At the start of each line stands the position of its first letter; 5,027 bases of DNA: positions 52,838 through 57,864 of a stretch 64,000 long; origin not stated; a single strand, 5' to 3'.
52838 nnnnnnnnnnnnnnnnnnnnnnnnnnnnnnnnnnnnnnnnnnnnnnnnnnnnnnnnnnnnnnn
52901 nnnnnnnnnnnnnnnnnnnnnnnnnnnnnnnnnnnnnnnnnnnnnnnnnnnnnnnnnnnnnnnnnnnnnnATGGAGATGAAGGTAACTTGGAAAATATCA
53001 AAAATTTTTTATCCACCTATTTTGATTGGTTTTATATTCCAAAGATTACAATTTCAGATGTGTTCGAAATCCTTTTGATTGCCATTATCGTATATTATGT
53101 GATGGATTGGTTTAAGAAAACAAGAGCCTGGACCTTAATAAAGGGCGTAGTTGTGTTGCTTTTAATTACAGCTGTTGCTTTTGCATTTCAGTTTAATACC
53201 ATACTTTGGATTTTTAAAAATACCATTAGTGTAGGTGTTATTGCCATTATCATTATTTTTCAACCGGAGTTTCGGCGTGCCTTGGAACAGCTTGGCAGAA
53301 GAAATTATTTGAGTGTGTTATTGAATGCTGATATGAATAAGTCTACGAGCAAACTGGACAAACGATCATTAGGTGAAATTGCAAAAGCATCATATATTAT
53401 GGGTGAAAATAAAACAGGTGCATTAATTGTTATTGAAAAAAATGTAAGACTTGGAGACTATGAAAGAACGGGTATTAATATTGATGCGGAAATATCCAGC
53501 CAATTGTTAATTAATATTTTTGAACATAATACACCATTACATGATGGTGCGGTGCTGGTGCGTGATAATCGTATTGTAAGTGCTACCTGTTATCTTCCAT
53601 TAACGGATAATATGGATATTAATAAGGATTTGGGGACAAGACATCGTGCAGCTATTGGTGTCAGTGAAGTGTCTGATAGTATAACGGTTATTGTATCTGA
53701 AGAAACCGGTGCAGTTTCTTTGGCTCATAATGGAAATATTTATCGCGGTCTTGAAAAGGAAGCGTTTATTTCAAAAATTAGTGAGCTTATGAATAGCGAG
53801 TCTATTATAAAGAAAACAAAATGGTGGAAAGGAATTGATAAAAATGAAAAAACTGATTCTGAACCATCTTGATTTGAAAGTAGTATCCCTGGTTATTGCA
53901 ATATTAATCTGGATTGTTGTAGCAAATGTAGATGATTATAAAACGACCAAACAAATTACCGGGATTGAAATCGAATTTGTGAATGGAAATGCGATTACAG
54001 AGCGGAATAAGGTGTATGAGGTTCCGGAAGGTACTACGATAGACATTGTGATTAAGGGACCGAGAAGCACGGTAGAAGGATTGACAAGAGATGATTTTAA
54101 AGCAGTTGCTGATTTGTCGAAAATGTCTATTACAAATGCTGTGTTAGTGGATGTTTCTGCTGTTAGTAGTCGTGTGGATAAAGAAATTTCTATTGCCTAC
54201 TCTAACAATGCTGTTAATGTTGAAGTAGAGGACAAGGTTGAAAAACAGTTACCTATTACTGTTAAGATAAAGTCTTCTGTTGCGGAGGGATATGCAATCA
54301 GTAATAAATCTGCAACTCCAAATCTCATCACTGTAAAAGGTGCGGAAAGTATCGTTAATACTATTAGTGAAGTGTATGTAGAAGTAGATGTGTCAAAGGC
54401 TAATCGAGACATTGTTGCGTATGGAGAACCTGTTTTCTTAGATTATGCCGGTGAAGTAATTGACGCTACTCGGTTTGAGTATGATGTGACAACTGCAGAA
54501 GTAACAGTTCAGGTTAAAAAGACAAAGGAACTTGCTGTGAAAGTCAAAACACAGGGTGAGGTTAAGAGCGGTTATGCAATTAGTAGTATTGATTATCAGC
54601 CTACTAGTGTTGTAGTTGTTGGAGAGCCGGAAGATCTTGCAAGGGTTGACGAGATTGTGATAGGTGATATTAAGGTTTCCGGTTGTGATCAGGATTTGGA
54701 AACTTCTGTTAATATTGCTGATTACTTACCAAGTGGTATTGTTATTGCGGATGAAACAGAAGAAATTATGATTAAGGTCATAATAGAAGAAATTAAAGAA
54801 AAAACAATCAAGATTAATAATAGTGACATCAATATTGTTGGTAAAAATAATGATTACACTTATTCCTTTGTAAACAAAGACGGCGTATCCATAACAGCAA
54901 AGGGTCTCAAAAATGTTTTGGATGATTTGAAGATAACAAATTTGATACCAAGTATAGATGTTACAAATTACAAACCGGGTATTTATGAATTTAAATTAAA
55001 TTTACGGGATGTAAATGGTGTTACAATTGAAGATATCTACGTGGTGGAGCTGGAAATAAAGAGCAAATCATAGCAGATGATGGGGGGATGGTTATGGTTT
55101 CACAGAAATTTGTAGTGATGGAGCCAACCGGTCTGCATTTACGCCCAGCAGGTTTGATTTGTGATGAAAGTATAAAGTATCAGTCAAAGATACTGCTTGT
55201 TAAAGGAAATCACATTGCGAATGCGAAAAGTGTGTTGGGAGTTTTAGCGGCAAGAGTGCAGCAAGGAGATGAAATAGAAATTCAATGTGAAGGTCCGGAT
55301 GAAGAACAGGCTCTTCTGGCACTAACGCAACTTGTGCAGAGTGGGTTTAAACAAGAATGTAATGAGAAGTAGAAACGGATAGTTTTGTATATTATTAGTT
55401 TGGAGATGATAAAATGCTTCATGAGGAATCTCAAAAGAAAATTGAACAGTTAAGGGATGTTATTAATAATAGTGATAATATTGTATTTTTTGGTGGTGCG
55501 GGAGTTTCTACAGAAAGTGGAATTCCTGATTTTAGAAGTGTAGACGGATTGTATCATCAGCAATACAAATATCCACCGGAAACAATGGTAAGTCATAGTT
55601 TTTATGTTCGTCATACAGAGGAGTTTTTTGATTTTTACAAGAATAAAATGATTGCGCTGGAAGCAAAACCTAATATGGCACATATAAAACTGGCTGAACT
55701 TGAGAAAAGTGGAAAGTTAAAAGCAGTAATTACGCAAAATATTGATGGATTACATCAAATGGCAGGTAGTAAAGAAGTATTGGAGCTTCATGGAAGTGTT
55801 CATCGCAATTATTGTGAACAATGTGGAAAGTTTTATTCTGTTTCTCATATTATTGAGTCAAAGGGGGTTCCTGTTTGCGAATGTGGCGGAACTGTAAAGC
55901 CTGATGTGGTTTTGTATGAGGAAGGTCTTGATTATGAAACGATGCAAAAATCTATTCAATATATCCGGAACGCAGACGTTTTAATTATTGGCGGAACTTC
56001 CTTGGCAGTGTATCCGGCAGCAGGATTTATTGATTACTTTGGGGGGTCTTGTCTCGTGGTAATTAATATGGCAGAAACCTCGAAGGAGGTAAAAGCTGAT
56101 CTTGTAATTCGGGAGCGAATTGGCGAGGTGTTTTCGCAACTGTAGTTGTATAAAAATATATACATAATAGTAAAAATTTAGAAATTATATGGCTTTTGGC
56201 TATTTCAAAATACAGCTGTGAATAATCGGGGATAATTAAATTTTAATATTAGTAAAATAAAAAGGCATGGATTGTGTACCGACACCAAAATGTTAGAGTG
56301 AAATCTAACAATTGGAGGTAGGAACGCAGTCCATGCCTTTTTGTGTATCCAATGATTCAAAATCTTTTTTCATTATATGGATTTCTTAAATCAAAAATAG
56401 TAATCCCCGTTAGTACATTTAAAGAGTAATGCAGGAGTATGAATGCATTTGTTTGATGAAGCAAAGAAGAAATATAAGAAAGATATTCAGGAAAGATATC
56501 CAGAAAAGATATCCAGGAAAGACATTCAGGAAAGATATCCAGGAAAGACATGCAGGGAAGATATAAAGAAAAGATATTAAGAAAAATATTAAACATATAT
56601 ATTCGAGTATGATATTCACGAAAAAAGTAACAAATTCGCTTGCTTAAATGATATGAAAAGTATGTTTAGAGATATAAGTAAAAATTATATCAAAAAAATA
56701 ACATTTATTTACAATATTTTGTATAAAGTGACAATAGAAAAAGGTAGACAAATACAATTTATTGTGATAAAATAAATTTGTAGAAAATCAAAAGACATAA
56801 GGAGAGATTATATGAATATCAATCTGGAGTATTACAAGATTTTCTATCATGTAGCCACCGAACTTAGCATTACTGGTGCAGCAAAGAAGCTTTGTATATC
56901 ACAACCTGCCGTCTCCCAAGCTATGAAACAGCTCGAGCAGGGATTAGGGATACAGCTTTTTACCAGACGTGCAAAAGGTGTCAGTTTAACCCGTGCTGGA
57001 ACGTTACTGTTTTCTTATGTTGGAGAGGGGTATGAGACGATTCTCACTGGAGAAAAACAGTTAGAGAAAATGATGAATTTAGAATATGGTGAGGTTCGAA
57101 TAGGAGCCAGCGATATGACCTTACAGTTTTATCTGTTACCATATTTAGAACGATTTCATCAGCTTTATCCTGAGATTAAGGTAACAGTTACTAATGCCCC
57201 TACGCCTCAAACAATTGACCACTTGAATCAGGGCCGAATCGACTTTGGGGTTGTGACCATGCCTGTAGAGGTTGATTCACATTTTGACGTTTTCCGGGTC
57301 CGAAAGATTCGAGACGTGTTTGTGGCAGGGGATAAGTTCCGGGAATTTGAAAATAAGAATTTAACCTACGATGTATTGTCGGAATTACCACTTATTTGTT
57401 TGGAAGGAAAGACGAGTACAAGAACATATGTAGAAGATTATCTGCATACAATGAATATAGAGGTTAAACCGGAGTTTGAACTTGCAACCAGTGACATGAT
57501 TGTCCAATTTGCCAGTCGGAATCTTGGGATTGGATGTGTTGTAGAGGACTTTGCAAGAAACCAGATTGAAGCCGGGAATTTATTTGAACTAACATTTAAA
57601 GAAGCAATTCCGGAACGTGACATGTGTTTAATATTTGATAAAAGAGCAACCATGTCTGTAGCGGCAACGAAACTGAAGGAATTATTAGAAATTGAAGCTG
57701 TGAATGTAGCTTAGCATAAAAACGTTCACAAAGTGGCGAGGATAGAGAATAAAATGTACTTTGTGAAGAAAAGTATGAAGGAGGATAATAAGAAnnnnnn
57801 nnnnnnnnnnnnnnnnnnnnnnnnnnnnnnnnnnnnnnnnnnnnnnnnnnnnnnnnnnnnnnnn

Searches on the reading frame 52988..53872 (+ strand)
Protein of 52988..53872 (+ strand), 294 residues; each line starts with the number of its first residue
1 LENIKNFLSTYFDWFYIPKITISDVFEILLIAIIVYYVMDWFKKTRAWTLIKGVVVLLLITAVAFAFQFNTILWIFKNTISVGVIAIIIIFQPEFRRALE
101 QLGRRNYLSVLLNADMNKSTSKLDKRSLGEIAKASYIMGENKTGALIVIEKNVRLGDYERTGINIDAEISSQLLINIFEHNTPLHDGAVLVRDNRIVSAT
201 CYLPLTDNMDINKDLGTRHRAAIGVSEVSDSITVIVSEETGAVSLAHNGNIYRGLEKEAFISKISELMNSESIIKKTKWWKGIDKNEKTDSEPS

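Call 87: search_protein_families(library=pfam, proteins=[window:52988-53872:+], max_evalue=0.00001)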
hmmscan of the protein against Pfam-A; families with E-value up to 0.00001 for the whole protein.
window:52988-53872:+ (294 aa): 2 families
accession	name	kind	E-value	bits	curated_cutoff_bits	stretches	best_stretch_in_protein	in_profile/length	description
PF02457.21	DAC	-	9.8e-45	151.4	27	1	134-250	3-118/119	DisA bacterial checkpoint controller nucleotide-binding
PF19293.4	CdaA_N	-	5.1e-11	43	23.8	1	19-94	4-80/81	CdaA N-terminal transmembrane domain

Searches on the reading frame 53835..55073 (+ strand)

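Call 87: search_protein_families(library=pfam, proteins=[window:53835-55073:+], max_evalue=0.00001)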
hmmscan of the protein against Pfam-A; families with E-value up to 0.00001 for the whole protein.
window:53835-55073:+ (412 aa): 1 family
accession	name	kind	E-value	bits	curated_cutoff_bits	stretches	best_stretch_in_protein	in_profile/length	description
PF07949.17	YbbR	-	2.6e-22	79.4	22.3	2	140-224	2-78/81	YbbR-like protein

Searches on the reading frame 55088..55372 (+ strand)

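Call 87: search_protein_families(library=pfam, proteins=[window:55088-55372:+], max_evalue=0.00001)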
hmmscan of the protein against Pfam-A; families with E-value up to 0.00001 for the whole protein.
window:55088-55372:+ (94 aa): 1 family
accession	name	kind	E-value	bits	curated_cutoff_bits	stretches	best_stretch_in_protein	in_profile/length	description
PF00381.24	PTS-HPr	-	2.7e-25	88.7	23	1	4-84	1-80/81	PTS HPr component phosphorylation site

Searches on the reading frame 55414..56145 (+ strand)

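Call 87: search_protein_families(library=pfam, proteins=[window:55414-56145:+], max_evalue=0.00001)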
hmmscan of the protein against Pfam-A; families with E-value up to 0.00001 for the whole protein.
window:55414-56145:+ (243 aa): 1 family
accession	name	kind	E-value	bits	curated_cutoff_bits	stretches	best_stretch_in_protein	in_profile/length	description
PF02146.23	SIR2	-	3.4e-49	167.7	24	1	28-201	1-180/180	Sir2 family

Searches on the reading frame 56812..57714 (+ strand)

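Call 87: search_protein_families(library=pfam, proteins=[window:56812-57714:+], max_evalue=0.00001)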
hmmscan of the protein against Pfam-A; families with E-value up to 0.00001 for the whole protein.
window:56812-57714:+ (300 aa): 2 families
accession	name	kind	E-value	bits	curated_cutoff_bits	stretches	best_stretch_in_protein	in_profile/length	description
PF03466.25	LysR_substrate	-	4.9e-33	114.7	28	1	93-292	6-204/209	LysR substrate binding domain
PF00126.33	HTH_1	-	3.4e-20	72.2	26.6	1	7-63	3-59/60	Bacterial regulatory helix-turn-helix protein, lysR family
